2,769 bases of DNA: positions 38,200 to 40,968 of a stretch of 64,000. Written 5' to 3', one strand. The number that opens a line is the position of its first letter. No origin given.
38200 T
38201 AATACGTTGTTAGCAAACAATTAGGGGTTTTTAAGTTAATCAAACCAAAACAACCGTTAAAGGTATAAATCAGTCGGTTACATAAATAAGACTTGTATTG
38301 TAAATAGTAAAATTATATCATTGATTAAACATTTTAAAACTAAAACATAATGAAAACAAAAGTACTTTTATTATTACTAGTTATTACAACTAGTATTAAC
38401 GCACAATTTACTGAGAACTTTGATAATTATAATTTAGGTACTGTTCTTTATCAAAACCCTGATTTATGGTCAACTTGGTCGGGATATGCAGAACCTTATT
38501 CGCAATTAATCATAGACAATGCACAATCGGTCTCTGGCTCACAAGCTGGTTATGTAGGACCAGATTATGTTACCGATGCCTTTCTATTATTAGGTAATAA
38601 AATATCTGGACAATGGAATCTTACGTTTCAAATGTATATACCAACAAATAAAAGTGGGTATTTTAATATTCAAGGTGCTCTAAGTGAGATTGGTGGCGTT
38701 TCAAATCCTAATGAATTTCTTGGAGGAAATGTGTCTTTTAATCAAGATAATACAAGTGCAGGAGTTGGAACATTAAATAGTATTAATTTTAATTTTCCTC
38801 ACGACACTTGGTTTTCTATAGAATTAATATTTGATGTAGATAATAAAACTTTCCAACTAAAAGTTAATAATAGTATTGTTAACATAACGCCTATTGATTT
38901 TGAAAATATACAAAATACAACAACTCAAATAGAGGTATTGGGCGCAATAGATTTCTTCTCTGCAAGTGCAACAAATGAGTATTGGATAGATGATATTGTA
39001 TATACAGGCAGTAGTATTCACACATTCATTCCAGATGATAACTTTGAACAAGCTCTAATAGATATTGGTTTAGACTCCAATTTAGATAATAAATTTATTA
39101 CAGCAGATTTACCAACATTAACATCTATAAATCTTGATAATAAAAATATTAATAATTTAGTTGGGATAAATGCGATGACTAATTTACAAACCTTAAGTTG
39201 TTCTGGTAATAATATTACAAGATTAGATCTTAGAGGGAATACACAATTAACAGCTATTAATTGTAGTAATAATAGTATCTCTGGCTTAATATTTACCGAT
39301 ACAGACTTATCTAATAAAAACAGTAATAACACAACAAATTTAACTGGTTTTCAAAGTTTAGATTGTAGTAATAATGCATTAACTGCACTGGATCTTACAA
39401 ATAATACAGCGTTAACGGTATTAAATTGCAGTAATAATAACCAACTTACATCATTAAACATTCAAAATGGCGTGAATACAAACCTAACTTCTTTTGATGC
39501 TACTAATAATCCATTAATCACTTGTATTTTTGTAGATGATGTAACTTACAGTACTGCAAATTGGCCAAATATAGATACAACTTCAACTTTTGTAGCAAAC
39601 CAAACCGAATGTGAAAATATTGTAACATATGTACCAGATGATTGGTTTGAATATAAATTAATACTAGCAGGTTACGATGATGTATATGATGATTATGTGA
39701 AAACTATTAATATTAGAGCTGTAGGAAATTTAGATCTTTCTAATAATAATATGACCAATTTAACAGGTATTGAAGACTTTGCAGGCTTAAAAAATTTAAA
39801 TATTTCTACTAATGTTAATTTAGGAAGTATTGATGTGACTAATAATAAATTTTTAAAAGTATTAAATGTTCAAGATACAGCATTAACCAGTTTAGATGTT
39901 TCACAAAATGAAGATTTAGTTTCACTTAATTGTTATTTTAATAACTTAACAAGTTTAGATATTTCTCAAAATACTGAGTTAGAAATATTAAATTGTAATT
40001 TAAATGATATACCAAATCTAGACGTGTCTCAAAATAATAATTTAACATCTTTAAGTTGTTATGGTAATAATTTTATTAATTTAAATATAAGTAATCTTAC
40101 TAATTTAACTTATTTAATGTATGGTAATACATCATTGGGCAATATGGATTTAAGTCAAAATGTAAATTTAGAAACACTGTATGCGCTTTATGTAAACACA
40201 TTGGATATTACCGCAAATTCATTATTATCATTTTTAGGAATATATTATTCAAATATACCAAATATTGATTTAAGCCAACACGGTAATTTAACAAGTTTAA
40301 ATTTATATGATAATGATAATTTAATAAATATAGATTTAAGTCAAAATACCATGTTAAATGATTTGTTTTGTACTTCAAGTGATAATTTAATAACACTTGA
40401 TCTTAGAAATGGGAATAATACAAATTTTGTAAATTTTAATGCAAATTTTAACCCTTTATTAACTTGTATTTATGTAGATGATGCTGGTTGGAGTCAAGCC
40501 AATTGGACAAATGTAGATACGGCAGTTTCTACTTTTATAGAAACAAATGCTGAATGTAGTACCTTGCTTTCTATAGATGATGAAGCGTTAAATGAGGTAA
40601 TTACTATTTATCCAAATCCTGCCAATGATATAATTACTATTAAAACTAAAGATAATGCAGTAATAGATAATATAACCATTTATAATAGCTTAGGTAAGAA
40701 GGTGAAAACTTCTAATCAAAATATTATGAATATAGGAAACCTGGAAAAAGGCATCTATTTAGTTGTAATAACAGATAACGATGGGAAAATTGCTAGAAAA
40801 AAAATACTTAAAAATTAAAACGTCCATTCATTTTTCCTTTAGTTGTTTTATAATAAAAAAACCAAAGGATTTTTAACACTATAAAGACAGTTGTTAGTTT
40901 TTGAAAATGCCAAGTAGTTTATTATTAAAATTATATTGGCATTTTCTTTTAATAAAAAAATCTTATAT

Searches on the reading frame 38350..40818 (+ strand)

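Call 48: search_protein_families(library=ncbifam, proteins=[window:38350-40818:+], max_evalue=1e-30)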
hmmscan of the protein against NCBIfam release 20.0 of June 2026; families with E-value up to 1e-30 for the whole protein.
window:38350-40818:+ (822 aa): 1 family
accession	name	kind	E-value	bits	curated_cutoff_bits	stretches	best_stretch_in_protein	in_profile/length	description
NF033187.0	internalin_J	exception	2e-37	129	1700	0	395-576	39-212/846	class 1 internalin InlJ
